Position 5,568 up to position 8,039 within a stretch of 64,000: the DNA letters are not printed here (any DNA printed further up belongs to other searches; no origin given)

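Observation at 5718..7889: Full-length cysteinyl-tRNA synthetase fused in frame to a GT2-like glycosyltransferase domain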

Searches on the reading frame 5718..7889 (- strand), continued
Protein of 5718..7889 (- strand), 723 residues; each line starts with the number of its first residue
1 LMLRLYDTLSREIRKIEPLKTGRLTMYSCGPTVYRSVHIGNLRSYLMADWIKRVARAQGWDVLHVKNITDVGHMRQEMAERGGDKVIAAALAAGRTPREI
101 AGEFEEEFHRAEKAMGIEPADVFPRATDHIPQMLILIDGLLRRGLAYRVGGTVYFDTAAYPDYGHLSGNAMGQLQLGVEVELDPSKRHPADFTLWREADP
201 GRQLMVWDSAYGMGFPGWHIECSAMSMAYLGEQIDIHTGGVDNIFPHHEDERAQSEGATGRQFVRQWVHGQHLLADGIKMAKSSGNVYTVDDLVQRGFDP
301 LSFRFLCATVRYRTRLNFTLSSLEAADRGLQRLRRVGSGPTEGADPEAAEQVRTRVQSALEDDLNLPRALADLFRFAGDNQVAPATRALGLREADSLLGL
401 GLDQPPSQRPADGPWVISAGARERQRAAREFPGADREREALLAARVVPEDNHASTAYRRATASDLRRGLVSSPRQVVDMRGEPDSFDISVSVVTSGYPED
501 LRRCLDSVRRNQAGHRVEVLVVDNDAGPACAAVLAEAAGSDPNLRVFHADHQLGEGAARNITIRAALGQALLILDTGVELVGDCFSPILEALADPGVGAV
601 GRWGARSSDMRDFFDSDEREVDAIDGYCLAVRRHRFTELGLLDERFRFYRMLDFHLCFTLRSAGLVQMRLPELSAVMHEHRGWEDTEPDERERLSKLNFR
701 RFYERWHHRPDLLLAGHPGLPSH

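Call 6: search_solved_structures(query=window:5718-7889:-, max_evalue=0.01, show_alignments=1)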
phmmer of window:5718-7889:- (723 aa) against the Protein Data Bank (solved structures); distinct sequences matched with E-value up to 0.01: 12.
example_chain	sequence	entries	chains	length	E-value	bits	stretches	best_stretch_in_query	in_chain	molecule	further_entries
8qhp_A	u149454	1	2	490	2e-80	274.5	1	3-334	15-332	Cysteine--tRNA ligase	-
1li5_A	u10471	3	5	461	6.9e-75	256.2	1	2-459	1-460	CYSTEINYL-TRNA SYNTHETASE | Cysteine--tRNA ligase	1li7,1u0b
3tqo_A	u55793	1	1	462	3.3e-74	253.9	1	1-459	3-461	Cysteinyl-tRNA synthetase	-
6ujd_A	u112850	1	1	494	7.4e-70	239.5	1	1-375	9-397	Cysteine--tRNA ligase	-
3sp1_A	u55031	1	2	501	1.1e-69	239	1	1-333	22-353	Cysteinyl-tRNA synthetase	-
8hfm_A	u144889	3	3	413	5.6e-51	177.1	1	3-378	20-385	L-cysteine:1D-myo-inositol 2-amino-2-deoxy-alpha-D-glucopyranoside ligase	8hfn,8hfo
3c8z_A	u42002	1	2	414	5.6e-51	177.1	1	3-378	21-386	Cysteinyl-tRNA synthetase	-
9yru_A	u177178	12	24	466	1.5e-39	139.3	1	16-305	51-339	Cysteine--tRNA ligase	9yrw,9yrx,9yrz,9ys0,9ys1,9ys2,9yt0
6p61_A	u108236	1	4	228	3.5e-05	25.7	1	490-691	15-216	Glycosyltransferase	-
9jma_A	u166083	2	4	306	0.0018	20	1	488-576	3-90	GalNAc(5)-diNAcBac-PP-undecaprenol beta-1,3-glucosyltransferase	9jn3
7wpi_A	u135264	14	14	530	0.0052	18.6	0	23-85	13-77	Methionine--tRNA ligase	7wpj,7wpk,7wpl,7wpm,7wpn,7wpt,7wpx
4qrd_A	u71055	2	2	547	0.0053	18.5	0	23-85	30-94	Methionyl-tRNA synthetase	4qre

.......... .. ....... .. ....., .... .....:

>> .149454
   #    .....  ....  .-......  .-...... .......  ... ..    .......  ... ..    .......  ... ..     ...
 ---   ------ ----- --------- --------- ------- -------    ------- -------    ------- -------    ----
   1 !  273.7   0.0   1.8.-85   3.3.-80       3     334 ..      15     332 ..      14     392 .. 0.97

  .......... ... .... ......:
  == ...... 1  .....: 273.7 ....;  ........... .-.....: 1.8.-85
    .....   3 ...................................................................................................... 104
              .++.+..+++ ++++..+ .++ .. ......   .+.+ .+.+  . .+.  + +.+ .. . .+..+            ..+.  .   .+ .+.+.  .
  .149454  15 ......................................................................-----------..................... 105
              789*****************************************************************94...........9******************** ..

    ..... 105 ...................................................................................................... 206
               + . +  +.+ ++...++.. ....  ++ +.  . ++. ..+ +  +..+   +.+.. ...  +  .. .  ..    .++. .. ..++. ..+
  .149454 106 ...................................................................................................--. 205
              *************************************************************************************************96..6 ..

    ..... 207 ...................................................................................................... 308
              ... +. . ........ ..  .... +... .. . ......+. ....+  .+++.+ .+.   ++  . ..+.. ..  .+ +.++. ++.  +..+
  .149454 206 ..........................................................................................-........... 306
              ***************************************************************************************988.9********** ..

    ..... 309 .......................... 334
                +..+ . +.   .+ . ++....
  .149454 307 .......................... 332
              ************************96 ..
